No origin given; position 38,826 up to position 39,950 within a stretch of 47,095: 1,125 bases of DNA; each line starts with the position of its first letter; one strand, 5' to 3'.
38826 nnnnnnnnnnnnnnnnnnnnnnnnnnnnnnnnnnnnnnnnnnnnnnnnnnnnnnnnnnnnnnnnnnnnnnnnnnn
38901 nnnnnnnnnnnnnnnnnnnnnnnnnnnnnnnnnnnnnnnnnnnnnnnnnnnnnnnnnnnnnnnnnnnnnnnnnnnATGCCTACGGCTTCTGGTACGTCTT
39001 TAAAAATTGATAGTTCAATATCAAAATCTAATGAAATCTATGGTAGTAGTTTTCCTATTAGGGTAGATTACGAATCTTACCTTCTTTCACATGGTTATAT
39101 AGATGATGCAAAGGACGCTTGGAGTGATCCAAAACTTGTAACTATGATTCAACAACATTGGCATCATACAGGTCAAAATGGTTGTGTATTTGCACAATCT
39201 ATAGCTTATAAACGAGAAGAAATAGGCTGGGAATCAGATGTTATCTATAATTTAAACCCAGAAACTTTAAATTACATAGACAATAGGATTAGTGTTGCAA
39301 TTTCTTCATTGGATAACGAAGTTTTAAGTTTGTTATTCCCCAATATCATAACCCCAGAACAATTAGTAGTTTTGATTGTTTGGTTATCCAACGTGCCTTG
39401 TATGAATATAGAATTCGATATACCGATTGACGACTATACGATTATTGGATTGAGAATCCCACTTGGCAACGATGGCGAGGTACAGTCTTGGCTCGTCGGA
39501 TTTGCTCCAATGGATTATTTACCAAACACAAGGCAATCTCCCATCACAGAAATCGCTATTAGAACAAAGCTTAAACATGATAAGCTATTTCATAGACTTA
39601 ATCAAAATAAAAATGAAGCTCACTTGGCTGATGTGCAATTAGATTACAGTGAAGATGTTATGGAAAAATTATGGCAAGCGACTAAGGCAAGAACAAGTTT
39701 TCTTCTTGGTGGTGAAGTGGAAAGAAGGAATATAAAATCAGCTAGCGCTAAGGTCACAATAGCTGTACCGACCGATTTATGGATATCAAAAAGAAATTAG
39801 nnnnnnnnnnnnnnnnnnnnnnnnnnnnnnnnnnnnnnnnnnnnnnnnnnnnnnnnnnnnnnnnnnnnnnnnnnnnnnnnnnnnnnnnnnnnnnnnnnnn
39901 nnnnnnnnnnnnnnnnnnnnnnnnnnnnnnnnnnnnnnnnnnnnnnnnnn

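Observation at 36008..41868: Seven-gene accessory enzyme island splitting the pilus locus: possible small-molecule or nucleotide-modification pathway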

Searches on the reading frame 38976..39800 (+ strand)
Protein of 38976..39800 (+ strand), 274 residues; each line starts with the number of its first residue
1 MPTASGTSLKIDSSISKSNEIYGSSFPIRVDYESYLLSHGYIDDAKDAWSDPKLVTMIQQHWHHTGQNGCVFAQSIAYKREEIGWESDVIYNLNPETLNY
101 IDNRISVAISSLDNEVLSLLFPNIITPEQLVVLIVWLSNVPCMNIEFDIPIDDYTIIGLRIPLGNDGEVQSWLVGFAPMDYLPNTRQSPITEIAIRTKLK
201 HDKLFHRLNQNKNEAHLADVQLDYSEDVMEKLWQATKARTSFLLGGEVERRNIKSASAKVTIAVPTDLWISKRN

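Call 3: search_protein_families(library=pfam, proteins=[window:38976-39800:+], max_evalue=0.1)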
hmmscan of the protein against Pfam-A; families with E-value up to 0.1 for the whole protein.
window:38976-39800:+ (274 aa): 0 families

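Call 4: search_protein_families(library=ncbifam, proteins=[window:38976-39800:+], max_evalue=0.1)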
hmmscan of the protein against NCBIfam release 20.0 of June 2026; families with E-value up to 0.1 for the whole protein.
window:38976-39800:+ (274 aa): 0 families

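Call 5: search_protein_families(library=padloc, proteins=[window:38976-39800:+], max_evalue=0.1)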
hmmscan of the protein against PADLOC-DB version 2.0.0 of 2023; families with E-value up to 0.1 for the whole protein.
window:38976-39800:+ (274 aa): 1 family
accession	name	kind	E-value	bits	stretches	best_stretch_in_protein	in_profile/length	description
PDLC03295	MTase_II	-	0.016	12.7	1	31-93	67-125/292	Type II methyltransferase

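Call 8: search_protein_families(library=phrogs, proteins=[window:38976-39800:+], max_evalue=0.1)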
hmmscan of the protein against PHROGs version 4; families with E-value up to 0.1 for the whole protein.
window:38976-39800:+ (274 aa): 1 family
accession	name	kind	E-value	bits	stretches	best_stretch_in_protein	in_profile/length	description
phrog_34888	-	unknown function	2.8e-06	28.4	1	64-248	10-170/182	-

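Call 9: search_solved_structures(query=window:38976-39800:+, max_evalue=10)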
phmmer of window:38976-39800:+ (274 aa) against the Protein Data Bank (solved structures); distinct sequences matched with E-value up to 10: 3.
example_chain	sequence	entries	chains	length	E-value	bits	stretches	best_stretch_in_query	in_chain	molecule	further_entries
8qb6_A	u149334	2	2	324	0.16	14.7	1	79-132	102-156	Dispersin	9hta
4zgi_A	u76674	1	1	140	0.81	12.4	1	54-105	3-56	TRAF-interacting protein with FHA domain-containing protein A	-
4ym4_A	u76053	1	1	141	0.82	12.3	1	54-105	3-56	TRAF-interacting protein with FHA domain-containing protein A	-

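Call 15: find_homologous_proteins(query=window:38976-39800:+)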
Query window:38976-39800:+ (274 aa): 53 proteins with E <= 0.001 among 658 candidates.
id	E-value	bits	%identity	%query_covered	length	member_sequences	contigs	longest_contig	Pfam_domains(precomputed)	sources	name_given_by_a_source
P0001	1.3e-181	620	100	100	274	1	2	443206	-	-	-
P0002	7.8e-89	316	58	91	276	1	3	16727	-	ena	-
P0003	5.0e-81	290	56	94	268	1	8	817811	-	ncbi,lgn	-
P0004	1.4e-78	282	53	93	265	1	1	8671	-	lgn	-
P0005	6.9e-78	280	50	94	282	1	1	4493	-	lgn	-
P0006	5.0e-68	248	47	94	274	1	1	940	-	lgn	-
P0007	8.2e-68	247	47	96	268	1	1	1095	-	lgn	-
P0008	1.3e-67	246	47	95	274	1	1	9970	-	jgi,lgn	-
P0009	3.7e-63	232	45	95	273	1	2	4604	-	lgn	-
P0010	4.1e-62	228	44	97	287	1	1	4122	-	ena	-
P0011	2.1e-61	226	45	94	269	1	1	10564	-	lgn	-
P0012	9.4e-59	217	43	96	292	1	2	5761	-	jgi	jgi:hypothetical protein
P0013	5.0e-58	215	42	96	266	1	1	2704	-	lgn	-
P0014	5.4e-58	215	44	95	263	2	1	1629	-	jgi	jgi:hypothetical protein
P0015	1.4e-57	213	42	96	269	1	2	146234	-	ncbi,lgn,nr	ncbi:MAG: hypothetical protein M3Q44_00750 [bacterium]|nr:hypothetical protein [bacterium]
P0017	4.8e-54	202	41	96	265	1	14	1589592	-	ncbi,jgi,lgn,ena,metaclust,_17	metaclust:\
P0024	1.3e-47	181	41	95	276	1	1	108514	-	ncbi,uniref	ncbi:hypothetical protein AB1L05_20580 [Cytobacillus horneckiae]|uniref:hypothetical protein n=1 Tax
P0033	4.3e-39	153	38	93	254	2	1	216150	-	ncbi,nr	ncbi:hypothetical protein NYT34_02900 [Staphylococcus aureus]|nr:hypothetical protein [Staphylococcu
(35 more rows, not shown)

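Call 18: find_encoding_contigs(protein=P0003, flank=8000, max_places=3)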
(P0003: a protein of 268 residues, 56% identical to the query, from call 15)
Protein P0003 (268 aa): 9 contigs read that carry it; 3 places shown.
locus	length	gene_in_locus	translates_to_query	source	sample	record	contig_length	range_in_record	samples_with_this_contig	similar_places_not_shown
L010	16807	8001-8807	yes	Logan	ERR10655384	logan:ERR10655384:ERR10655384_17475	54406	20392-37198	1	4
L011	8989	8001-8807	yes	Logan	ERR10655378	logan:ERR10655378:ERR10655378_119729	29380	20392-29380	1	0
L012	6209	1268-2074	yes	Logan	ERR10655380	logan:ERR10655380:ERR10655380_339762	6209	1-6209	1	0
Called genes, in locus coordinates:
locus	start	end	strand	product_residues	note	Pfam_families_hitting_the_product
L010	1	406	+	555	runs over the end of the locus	-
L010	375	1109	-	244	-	-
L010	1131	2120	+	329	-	PF01145:Band_7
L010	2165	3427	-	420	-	PF00953:Glycos_transf_4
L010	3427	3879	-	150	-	-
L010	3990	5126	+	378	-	PF08529:NusA_N, PF13184:KH_NusA_1st, PF26594:KH_NusA_2nd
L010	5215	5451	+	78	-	-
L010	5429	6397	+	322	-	-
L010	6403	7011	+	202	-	-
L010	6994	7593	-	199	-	-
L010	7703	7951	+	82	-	-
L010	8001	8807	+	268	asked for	-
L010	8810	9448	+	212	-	PF00625:Guanylate_kin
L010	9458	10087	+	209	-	PF01928:CYTH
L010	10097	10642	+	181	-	-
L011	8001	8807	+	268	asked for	-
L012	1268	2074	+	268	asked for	-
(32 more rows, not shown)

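Call 19: find_encoding_contigs(protein=P0017, flank=8000, max_places=3)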
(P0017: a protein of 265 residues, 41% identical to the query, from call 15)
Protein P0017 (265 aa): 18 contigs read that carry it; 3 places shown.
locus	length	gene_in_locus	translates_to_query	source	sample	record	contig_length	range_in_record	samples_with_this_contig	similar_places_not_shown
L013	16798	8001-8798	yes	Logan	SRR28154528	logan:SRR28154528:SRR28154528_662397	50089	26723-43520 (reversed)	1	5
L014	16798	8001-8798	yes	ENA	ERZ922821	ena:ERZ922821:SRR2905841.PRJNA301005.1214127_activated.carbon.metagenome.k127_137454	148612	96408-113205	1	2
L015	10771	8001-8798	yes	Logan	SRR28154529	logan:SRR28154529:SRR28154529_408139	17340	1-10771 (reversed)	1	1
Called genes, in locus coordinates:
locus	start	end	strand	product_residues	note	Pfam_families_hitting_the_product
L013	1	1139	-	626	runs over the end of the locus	PF04909:Amidohydro_2 (faint)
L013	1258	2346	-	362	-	-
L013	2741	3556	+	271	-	PF02384:N6_Mtase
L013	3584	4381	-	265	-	PF14279:HNH_5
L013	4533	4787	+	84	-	PF01381:HTH_3 (weak)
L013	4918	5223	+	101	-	-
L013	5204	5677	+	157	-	-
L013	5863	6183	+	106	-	-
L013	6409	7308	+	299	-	PF08401:ArdcN, PF18818:MPTase-PolyVal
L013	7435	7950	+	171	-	PF03167:UDG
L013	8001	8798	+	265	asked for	-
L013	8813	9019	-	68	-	-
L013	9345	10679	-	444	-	PF17293:Arm-DNA-bind_5, PF13102:Phage_int_SAM_5, PF00589:Phage_integrase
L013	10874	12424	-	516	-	PF02518:HATPase_c (weak), PF13589:HATPase_c_3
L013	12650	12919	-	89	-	-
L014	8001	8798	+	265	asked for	-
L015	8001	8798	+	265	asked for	-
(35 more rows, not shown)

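Call 24: find_encoding_contigs(protein=P0002, flank=8000, max_places=2)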
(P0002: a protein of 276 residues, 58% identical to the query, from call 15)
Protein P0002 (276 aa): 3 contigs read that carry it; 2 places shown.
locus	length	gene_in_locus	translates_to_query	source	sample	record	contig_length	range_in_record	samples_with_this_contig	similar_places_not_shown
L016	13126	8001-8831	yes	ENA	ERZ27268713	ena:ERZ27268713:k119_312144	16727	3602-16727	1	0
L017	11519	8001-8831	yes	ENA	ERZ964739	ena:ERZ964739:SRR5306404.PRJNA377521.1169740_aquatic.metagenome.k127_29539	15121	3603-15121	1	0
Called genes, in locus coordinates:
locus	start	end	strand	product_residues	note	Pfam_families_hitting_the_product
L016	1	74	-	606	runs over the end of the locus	-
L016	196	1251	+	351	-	-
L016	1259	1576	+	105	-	PF20329:DUF6624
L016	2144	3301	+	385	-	-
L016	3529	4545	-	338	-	PF13310:Virulence_RhuM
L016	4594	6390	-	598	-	-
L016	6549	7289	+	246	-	PF01209:Ubie_methyltran, PF13489:Methyltransf_23, PF13679:Methyltransf_32 (weak), PF07021:MetW (weak), PF13649:Methyltransf_25, PF13847:Methyltransf_31, PF08241:Methyltransf_11, PF08242:Methyltransf_12, +1 more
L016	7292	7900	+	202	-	PF05014:Nuc_deoxyrib_tr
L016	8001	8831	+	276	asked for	-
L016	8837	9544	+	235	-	PF01035:DNA_binding_1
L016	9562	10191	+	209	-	PF01928:CYTH (weak)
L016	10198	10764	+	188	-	-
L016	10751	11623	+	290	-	-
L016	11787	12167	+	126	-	-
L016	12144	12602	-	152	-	-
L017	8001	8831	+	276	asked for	-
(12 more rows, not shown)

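Call 25: find_encoding_contigs(protein=P0015, flank=8000, max_places=2)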
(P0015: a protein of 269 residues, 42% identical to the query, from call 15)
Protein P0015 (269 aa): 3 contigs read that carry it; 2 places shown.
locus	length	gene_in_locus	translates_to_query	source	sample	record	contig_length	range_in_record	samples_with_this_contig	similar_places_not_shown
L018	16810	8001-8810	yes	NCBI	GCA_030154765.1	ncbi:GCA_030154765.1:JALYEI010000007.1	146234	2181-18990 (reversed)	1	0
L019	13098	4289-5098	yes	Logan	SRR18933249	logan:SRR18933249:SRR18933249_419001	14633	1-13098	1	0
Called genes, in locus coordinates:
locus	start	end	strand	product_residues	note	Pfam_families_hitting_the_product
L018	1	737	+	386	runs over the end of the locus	PF03979:Sigma70_r1_1, PF00140:Sigma70_r1_2, PF04542:Sigma70_r2, PF04539:Sigma70_r3, PF04545:Sigma70_r4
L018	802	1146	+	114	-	PF18924:DUF5674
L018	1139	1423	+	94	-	-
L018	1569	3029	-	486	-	PF00239:Resolvase, PF07508:Recombinase, PF13408:Zn_ribbon_recom (weak)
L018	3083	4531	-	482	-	PF03235:GmrSD_N, PF01844:HNH (weak)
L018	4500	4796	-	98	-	PF04026:SpoVG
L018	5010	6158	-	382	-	-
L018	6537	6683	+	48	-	-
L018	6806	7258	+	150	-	PF00293:NUDIX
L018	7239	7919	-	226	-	PF00625:Guanylate_kin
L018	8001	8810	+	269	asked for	-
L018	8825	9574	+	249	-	PF03473:MOSC, PF01035:DNA_binding_1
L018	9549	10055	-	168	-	PF00293:NUDIX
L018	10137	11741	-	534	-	PF00239:Resolvase, PF07508:Recombinase, PF13408:Zn_ribbon_recom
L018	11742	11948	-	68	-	PF13411:MerR_1 (weak), PF00376:MerR (weak), PF12728:HTH_17 (weak)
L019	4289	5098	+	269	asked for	-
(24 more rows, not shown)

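Call 26: find_encoding_contigs(protein=P0024, flank=8000, max_places=2)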
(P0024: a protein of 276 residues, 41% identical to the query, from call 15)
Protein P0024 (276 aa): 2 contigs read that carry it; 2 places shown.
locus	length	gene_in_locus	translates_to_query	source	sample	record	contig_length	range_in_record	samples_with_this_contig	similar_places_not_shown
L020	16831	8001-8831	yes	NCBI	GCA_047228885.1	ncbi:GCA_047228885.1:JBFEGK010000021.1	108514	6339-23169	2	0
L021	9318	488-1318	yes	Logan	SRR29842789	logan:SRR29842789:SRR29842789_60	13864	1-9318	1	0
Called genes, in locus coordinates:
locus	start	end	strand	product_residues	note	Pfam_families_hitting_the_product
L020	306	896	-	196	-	-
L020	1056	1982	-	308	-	-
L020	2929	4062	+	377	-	PF08240:ADH_N, PF00107:ADH_zinc_N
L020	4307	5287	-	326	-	PF23441:SDR (faint), PF00106:adh_short, PF08659:KR, PF13561:adh_short_C2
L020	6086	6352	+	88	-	PF12197:lci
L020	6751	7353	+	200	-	PF19700:DUF6198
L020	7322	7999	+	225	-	PF00702:Hydrolase, PF13419:HAD_2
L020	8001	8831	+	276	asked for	-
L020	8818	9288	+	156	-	PF00293:NUDIX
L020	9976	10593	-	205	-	-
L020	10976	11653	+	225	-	PF00190:Cupin_1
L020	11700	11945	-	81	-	-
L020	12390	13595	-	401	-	PF01546:Peptidase_M20, PF07687:M20_dimer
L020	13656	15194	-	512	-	PF03806:ABG_transport, PF03606:DcuC (weak), PF02667:SCFA_trans (weak)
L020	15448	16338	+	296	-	PF01636:APH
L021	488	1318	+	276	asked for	-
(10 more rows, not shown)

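Call 27: find_encoding_contigs(protein=P0033, flank=8000, max_places=2)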
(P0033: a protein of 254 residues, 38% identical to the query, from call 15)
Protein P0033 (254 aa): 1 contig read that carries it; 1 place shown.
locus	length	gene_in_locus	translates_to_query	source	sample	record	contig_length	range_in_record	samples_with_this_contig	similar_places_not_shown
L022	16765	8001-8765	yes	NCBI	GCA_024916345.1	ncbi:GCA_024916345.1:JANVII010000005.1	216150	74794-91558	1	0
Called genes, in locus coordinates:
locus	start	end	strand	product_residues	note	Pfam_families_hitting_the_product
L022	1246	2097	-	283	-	-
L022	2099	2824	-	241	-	-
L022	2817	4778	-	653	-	PF01326:PPDK_N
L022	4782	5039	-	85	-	PF05402:PqqD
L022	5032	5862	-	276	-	-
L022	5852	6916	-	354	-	PF07690:MFS_1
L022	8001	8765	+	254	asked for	-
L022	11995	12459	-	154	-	PF01668:SmpB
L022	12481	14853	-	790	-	PF08206:OB_RNB, PF25049:OB_HELZ2 (faint), PF17876:CSD2 (weak), PF08206:OB_RNB, PF17876:CSD2, PF00773:RNB, PF00575:S1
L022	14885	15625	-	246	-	PF00561:Abhydrolase_1 (weak), PF01738:DLH (faint), PF12146:Hydrolase_4, PF12697:Abhydrolase_6 (weak), PF00326:Peptidase_S9 (weak), PF12146:Hydrolase_4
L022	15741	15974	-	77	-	PF03840:SecG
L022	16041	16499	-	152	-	-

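Call 30: search_solved_structures(query=A1, max_evalue=10)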
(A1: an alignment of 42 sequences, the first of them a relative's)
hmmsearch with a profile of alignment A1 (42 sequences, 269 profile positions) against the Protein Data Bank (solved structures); distinct sequences matched with E-value up to 10: 14.
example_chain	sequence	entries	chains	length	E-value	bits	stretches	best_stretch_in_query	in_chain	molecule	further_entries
6g2j_m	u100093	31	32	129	0.75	12.4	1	177-219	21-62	NADH dehydrogenase [ubiquinone] 1 beta subcomplex subunit 4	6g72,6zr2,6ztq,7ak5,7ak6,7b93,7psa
9xj9_X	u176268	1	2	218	1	12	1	42-81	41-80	Chlorophyll a-b binding protein 1, chloroplastic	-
5mdx_G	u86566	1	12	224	1.1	11.9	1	42-81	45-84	Chlorophyll a-b binding protein 1, chloroplastic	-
7oui_G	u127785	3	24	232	1.1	11.8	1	42-81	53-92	Chlorophyll a-b binding protein 1, chloroplastic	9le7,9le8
5zji_Y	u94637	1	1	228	1.3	11.6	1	42-81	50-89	Chlorophyll a-b binding protein, chloroplastic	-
9i4t_G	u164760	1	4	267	1.4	11.5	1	42-81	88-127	Chlorophyll a-b binding protein 1, chloroplastic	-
8j6z_x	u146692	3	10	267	1.4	11.5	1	42-81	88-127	Chlorophyll a-b binding protein 2, chloroplastic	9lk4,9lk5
8c29_G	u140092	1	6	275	1.5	11.5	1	42-81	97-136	Chlorophyll a-b binding protein, chloroplastic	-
7oui_1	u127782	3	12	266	1.5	11.4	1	42-81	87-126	Chlorophyll a-b binding protein, chloroplastic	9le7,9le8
8y15_A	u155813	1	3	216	2.3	10.9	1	42-81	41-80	Chlorophyll a-b binding protein, chloroplastic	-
8iwx_N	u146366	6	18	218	2.3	10.8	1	42-81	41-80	Chlorophyll a-b binding protein, chloroplastic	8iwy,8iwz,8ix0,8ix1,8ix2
4lcz_A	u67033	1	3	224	2.4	10.8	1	42-81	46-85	Major chlorophyll a/b binding protein LHCb1.3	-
8z9d_11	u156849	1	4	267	2.5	10.7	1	42-81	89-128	Chlorophyll a-b binding protein, chloroplastic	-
1rwt_A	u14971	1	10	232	2.5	10.7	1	42-81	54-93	Chlorophyll A-B binding protein, chloroplast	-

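Call 31: search_protein_families(library=pfam, alignment_id=A1, max_evalue=1)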
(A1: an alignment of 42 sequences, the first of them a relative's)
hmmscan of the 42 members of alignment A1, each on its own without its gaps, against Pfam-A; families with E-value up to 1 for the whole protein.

A. member 1, P0001 (274 aa): 0 families

B. families by the number of members that match (of 42 scanned): 13 families
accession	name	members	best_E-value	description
PF13577.12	SnoaL_4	1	0.015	SnoaL-like domain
PF18327.6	PRODH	1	0.021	Proline utilization A proline dehydrogenase N-terminal domain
PF04568.17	IATP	1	0.032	Mitochondrial ATPase inhibitor, IATP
PF19815.4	DUF6298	1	0.052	Family of unknown function (DUF6298)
PF07598.16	DUF1561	1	0.083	Protein of unknown function (DUF1561)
PF02434.22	Fringe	1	0.092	Fringe-like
PF01724.21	DUF29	1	0.092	Domain of unknown function DUF29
PF18963.5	DUF5703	1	0.11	Family of unknown function (DUF5703)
PF06207.16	DUF1002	1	0.12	Protein of unknown function (DUF1002)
PF19178.5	DUF5860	1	0.12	Family of unknown function (DUF5860)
PF20796.3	PDDEXK_13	1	0.15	PD-(D/E)XK nuclease superfamily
PF18755.6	RAMA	1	0.21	Restriction Enzyme Adenine Methylase Associated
PF19603.4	DUF6108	1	0.28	Family of unknown function (DUF6108)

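Call 40: predict_structure(alignment_id=A1)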
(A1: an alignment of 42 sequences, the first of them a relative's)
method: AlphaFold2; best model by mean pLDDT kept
length: 274 residues; sequences in the alignment: 42
mean_pLDDT: 95.6   pTM: 0.92
mean pLDDT of the five models: 95.6, 95.2, 95.1, 94.9, 94.8
residues with pLDDT >= 90: 263; 70-90: 4; 50-70: 3; < 50: 4
segments of 3 or more residues with pLDDT < 50: 1-4
pLDDT, mean of each block of 10 residues (from residue 1): 61 97 97 98 97 97 96 95 97 98 98 98 99 98 98 98 96 98 98 98 92 95 95 97 97 96 98 92
secondary structure, 60 per line:
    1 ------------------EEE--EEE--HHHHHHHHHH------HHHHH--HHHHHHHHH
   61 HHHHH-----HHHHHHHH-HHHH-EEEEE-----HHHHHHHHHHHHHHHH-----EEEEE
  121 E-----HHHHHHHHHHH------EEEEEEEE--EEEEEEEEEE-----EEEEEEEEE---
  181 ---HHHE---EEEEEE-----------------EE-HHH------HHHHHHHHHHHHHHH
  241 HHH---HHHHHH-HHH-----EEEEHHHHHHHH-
elements in order: E19-21 E24-26 H29-38 H45-49 H52-65 H71-78 H80-83 E85-89 H95-110 E116-121 H127-137 E144-151 E154-163 E169-177 E191-196 H226-243 H247-252 E262-265 H266-273

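Call 42: fold_search(model_id=the predicted structure, library=pdb)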
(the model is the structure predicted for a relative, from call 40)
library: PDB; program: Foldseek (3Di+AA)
matches with E <= 10: 759; with E <= 0.001: 0
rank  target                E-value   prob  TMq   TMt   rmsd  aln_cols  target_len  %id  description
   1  3jx6_B                9.3e-02  0.47  0.23  0.16   7.6       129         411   14  Structure of neuronal nitric oxide synthase D597N/M336V/Y706A mutant heme domain complexed with N1-[(3' R,4' R)-4'-((6 (released 2010-05-05)
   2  6ngv_B                1.1e-01  0.47  0.23  0.16  10.6       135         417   14  Structure of rat neuronal nitric oxide synthase heme domain in complex with 6-(3-(3-(dimethylamino)propyl)-2,5,6-trifl (released 2019-03-13)
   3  6nhd_B                1.3e-01  0.57  0.24  0.17   8.1       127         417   13  Structure of rat neuronal nitric oxide synthase heme domain in complex with (S)-6-(2,3-difluoro-5-(2-(1-methylazetidin (released 2019-03-13)
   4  8fgv_B                1.6e-01  0.28  0.21  0.16   8.6       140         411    9  Structure of rat neuronal nitric oxide synthase H692F mutant heme domain in complex with 6-(5-(2-(dimethylamino)ethyl) (released 2023-10-11)
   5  1zzr_B                1.7e-01  0.38  0.21  0.15   5.9       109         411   14  Rat nNOS D597N/M336V double mutant with L-N(omega)-Nitroarginine-(4R)-amino-L-proline amide bound (released 2005-12-06)
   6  1zvi                  1.8e-01  0.51  0.22  0.16   5.2       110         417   15  Rat Neuronal Nitric Oxide Synthase Oxygenase Domain (released 2005-08-02)
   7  4jsg_B                1.8e-01  0.30  0.20  0.14   6.2       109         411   13  Structure of rat neuronal nitric oxide synthase heme domain in complex with 6-((3-(3-aminopropoxy)phenoxy)methyl)-4-me (released 2013-08-07)
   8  3pne_B                1.9e-01  0.51  0.22  0.15   5.5       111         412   14  Structure of rat neuronal nitric oxide synthase heme domain in complex with 6-(((3R,4R)-4-(2-((2,2-Difluoro-2-(3-chlor (released 2011-11-02)
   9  7tsa                  1.9e-01  0.38  0.23  0.17  14.0       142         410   14  Structure of rat neuronal nitric oxide synthase R349A/H692F mutant heme domain in complex with 4-methyl-6-(3-((methylami (released 2022-07-13)
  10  8fga_A                1.9e-01  0.33  0.23  0.16  10.3       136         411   13  Structure of rat neuronal nitric oxide synthase heme domain in complex with 6-(5-(2-(dimethylamino)ethyl)-2,3-difluoro (released 2023-10-11)
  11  5fvo                  2.0e-01  0.41  0.21  0.15   5.6       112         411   16  Structure of rat neuronal nitric oxide synthase heme domain in complex with 6-(2-(5-(3-methoxypropylamino)pyridin-3-yl)e (released 2016-04-20)
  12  3jx6_A                2.0e-01  0.13  0.28  0.20  15.8       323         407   10  Structure of neuronal nitric oxide synthase D597N/M336V/Y706A mutant heme domain complexed with N1-[(3' R,4' R)-4'-((6 (released 2010-05-05)
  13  3jws_B                2.1e-01  0.41  0.21  0.15   5.5       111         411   15  Structure of neuronal nitric oxide synthase R349A mutant heme domain complexed with N1-[(3' S,4'S)-4'-((6"-amino-4"-me (released 2010-05-05)
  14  4jse_A                2.1e-01  0.28  0.20  0.15   6.1       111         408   13  Structure of rat neuronal nitric oxide synthase heme domain in complex with 6,6'-(pentane-1,5-diyl)bis(4-methylpyridin (released 2013-08-07)
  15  2iv9_A                2.1e-01  0.20  0.17  0.18  10.4       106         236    8  B2-appendage from AP2 in complex with Eps15 peptide (released 2007-03-13)
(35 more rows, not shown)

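Call 66: find_related_loci(query=A1, collection=genome_contigs, flank=7000)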
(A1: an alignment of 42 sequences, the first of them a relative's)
Query A1 (274 aa) in genome_contigs; peptide patterns used: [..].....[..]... (x = any residue, [..] = any of these).
86 stretches matched a pattern; 18 encode a relative of the query (tblastn E <= 1e-3); 18 distinct loci.
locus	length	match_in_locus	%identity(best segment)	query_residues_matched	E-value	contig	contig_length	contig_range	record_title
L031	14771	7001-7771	56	11-268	7e-88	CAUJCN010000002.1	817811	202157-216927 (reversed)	MAG: Patescibacteria group bacterium isolate KLAP211 genome assembly, contig: KLAP211_272759, whole genome shotgun seque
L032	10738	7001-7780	42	11-274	2e-66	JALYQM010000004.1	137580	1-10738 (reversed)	MAG: bacterium isolate MDV bin63 SD1454-56_k127_2051223, whole genome shotgun sequence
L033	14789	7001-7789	45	9-271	5e-66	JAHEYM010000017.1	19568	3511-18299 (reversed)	MAG: Bacteroidetes bacterium isolate nzgw128 NODE_4866_length_19569_cov_2.990642, whole genome shotgun sequence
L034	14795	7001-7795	40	7-271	2e-60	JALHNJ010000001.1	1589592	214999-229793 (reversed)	MAG: Chitinophagaceae bacterium isolate Bin_56_5 c_000000000004, whole genome shotgun sequence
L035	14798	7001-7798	41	8-273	2e-59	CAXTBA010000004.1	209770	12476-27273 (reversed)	MAG TPA_asm: uncultured Hymenobacter sp. isolate private_GTX0163_metawrap_bin.9 genome assembly, contig: private_GTX0163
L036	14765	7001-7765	39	9-273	1e-58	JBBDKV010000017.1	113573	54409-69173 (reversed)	MAG: Patescibacteria group bacterium isolate LejiaA_43_11 Lejia_A_299_length_113573_cov_7, whole genome shotgun sequence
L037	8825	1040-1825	42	8-269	2e-58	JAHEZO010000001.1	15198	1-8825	MAG: Flavobacteriales bacterium isolate nzgw153 NODE_4887_length_15199_cov_3.179865, whole genome shotgun sequence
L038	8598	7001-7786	38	8-269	1e-56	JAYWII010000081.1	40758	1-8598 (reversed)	MAG: Chitinophagaceae bacterium isolate GLR81_GL56_UP_2_metabinner_1 GLR81_GL56_UP_2_metabinner_1_80, whole genome shotg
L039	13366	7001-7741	38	12-269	4e-49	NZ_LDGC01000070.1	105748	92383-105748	Lysinibacillus sphaericus strain G25-62 G25-62_contig000070, whole genome shotgun sequence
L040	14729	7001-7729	37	15-268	2e-48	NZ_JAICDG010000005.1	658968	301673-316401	Actinomadura terrae strain OS3-83 contig5, whole genome shotgun sequence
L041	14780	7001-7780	40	13-271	1e-58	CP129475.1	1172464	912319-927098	MAG: Candidatus Dojkabacteria bacterium isolate cMAG.21 chromosome, complete genome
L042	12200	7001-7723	37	14-266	2e-43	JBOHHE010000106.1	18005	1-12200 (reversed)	MAG: Pseudonocardiaceae bacterium isolate M3-B1_metabat2.bin.28 k127_381269, whole genome shotgun sequence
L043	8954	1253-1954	37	17-262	7e-42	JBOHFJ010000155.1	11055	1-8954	MAG: Pseudonocardiaceae bacterium isolate SE1533_metabat2.bin.3_sub NODE_526_length_11055_cov_1.677800, whole genome sho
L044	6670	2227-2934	37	15-262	1e-41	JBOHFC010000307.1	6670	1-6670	MAG: Pseudonocardiaceae bacterium isolate TC-S_metawrap_bin.177 k127_639539, whole genome shotgun sequence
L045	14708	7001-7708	37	15-262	3e-41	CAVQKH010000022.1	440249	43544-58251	MAG: uncultured Actinomycetota bacterium isolate MFD02581.bin.2.214 genome assembly, contig: contig_31915, whole genome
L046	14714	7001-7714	35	14-261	4e-39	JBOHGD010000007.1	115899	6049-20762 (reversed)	MAG: Pseudonocardiaceae bacterium isolate SE1538_metabat2.bin.7 NODE_7_length_115899_cov_6.718015, whole genome shotgun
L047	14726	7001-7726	32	25-269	3e-35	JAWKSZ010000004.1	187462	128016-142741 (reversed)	MAG: Planctomycetota bacterium isolate ABC1.64 ABC1.64.fa-4, whole genome shotgun sequence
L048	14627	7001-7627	33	52-265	1e-33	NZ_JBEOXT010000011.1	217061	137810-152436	Streptomyces sp. NPDC002054 NPDC002054_79_B3.ctg-0011, whole genome shotgun sequence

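Call 67: find_related_loci(query=A1, collection=viral_contigs, flank=7000)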
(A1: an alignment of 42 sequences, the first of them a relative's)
Query A1 (274 aa) in viral_contigs; peptide patterns used: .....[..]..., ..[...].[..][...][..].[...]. (x = any residue, [..] = any of these).
76 stretches matched a pattern; 1 encode a relative of the query (tblastn E <= 1e-3); 1 distinct loci.
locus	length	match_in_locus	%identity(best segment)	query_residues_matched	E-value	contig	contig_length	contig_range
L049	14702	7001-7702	37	22-265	2e-43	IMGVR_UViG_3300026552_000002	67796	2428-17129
